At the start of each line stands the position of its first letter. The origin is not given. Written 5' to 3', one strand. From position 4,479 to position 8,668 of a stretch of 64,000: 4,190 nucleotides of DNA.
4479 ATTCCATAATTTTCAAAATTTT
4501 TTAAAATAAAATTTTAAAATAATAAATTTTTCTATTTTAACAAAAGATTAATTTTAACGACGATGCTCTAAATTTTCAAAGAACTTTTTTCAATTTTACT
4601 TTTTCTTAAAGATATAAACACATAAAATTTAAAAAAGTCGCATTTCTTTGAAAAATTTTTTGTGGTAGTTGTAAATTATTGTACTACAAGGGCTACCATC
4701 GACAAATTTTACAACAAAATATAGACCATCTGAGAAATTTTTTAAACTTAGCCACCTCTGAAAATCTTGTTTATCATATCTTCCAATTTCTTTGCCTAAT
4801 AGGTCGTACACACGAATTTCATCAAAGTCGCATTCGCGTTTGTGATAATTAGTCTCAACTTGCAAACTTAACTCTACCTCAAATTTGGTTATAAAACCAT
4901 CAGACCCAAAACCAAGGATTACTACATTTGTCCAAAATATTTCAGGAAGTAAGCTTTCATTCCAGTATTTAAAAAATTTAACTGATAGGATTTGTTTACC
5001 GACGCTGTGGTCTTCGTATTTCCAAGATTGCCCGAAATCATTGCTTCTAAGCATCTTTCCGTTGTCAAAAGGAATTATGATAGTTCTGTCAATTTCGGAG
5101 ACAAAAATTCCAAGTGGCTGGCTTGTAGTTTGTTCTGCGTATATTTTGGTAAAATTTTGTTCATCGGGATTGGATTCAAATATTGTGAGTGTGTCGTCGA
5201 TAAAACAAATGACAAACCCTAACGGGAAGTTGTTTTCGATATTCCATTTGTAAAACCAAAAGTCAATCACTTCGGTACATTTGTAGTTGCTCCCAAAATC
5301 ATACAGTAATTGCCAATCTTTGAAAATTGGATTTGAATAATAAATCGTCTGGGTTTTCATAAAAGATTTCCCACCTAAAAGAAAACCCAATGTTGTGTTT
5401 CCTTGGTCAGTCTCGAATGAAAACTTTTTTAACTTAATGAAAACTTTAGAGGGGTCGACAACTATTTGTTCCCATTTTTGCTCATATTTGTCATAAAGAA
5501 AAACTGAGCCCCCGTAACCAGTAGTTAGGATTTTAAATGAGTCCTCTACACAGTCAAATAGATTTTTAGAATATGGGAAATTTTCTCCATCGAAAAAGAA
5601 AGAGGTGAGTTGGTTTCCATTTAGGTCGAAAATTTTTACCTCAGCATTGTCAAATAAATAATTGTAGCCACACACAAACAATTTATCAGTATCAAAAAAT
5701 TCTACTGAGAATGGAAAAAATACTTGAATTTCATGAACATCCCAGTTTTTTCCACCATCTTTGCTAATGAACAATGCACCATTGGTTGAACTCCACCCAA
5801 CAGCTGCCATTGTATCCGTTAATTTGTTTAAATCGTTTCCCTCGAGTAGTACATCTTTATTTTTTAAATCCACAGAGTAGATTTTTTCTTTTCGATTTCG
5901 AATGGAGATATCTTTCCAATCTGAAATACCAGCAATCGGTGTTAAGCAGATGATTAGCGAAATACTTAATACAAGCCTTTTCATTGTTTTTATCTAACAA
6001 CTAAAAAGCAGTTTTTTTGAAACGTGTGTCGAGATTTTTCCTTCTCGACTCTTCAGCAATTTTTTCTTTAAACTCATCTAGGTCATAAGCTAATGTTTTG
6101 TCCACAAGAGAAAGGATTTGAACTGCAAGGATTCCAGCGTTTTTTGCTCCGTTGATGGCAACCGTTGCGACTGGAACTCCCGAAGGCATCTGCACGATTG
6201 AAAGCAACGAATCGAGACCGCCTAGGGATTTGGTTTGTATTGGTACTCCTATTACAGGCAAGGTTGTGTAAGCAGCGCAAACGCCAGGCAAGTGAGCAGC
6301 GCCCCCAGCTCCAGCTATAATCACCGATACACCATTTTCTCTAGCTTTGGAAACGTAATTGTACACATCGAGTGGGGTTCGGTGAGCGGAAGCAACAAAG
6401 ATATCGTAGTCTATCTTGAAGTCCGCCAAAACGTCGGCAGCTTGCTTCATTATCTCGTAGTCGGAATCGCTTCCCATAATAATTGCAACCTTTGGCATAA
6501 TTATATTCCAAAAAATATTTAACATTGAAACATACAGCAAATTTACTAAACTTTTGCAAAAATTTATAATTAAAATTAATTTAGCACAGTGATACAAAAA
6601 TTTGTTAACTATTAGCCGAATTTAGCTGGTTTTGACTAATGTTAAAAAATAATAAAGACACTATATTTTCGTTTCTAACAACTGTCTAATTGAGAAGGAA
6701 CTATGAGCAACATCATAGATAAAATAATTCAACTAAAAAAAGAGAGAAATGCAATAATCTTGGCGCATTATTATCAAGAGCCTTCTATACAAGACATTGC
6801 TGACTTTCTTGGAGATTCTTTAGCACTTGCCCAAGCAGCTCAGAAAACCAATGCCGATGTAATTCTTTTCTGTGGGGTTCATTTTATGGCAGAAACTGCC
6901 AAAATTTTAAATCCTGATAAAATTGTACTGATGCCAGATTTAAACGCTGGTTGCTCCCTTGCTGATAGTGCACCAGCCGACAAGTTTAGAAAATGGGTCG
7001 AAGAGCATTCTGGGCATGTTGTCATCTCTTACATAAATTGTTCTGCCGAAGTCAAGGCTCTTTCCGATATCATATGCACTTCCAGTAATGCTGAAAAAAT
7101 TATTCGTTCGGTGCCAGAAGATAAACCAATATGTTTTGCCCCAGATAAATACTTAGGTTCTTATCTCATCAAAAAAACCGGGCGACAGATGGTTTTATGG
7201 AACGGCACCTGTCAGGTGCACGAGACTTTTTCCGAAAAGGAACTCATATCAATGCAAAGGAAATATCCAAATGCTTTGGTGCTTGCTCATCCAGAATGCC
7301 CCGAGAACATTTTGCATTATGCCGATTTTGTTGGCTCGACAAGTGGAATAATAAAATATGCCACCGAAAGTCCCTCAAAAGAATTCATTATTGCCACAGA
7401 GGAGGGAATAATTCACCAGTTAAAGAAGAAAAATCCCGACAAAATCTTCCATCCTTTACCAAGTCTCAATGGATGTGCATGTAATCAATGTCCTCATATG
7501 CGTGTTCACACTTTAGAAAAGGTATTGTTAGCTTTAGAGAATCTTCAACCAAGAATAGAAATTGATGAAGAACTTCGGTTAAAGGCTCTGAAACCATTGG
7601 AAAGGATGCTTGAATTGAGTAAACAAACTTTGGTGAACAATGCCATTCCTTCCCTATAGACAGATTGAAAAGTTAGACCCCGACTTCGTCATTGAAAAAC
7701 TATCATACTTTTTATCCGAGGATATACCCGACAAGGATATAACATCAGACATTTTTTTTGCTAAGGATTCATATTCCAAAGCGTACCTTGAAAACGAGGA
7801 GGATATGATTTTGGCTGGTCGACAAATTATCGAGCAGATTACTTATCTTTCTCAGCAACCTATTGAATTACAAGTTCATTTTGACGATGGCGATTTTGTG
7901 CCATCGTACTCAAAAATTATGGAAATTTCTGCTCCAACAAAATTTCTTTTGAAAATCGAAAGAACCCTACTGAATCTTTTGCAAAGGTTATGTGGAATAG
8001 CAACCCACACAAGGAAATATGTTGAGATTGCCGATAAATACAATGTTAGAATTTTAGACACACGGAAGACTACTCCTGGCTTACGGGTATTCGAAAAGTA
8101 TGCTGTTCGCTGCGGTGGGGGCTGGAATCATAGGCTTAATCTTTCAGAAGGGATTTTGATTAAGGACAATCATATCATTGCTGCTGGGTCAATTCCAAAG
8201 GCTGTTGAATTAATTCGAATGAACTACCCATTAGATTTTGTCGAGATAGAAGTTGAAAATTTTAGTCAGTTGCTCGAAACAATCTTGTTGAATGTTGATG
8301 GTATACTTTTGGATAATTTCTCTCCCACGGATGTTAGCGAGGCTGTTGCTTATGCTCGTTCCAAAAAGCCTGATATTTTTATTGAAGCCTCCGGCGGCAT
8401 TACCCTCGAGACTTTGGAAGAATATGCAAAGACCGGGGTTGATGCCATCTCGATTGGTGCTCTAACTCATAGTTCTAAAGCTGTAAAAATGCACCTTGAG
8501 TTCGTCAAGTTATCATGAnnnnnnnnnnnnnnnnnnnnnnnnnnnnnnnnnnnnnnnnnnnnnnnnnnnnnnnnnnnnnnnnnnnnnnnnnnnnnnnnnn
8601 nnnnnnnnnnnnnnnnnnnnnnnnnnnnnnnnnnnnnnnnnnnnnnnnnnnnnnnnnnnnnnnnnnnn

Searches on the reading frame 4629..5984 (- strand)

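Call 14: search_protein_families(library=pfam, proteins=[window:4629-5984:-], max_evalue=0.001)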
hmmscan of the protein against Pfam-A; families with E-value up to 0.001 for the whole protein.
window:4629-5984:- (451 aa): 2 families
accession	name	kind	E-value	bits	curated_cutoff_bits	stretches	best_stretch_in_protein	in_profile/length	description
PF18962.6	Por_Secre_tail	-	3.1e-05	24.6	27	0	384-424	23-60/75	Secretion system C-terminal sorting domain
PF02012.26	BNR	-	5.4e-05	23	27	0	72-82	1-11/12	BNR/Asp-box repeat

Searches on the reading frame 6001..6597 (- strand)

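Call 14: search_protein_families(library=pfam, proteins=[window:6001-6597:-], max_evalue=0.001)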
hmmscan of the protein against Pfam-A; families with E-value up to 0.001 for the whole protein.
window:6001-6597:- (198 aa): 1 family
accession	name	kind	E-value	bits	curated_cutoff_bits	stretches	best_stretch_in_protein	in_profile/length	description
PF00731.26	AIRC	-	5.9e-65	217.8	30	1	36-182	1-147/148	AIR carboxylase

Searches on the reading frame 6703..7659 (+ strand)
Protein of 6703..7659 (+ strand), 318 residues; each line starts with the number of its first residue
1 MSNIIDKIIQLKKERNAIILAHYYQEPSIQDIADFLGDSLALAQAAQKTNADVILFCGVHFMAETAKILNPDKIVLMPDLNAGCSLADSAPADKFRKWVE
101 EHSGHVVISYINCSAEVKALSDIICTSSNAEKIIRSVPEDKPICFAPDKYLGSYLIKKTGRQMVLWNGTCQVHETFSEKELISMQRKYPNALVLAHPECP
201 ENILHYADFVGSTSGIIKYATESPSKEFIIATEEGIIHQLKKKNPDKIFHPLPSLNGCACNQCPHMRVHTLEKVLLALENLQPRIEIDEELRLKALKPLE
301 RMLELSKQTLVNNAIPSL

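Call 14: search_protein_families(library=pfam, proteins=[window:6703-7659:+], max_evalue=0.001)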
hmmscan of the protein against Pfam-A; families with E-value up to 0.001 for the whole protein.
window:6703-7659:+ (318 aa): 1 family
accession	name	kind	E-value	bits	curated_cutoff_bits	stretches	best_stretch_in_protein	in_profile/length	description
PF02445.21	NadA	-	1.6e-124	415.3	27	1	7-304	2-295/295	Quinolinate synthetase A protein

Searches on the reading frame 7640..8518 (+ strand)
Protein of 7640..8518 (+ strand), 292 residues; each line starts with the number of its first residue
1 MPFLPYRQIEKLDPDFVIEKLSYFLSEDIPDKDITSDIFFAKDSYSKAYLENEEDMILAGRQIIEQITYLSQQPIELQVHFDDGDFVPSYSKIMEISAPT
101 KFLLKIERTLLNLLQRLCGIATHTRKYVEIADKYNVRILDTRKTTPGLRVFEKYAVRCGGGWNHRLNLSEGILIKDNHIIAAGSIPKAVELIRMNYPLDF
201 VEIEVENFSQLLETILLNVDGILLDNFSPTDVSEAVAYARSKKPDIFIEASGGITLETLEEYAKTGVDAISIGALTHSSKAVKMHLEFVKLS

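Call 14: search_protein_families(library=pfam, proteins=[window:7640-8518:+], max_evalue=0.001)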
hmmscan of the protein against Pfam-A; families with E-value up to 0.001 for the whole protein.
window:7640-8518:+ (292 aa): 2 families
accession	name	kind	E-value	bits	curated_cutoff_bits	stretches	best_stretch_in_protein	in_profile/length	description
PF01729.25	QRPTase_C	-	3.5e-60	203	23.1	1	120-286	1-168/169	Quinolinate phosphoribosyl transferase, C-terminal domain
PF02749.22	QRPTase_N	-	2.1e-12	47.5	27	1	33-118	1-82/82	Quinolinate phosphoribosyl transferase, N-terminal domain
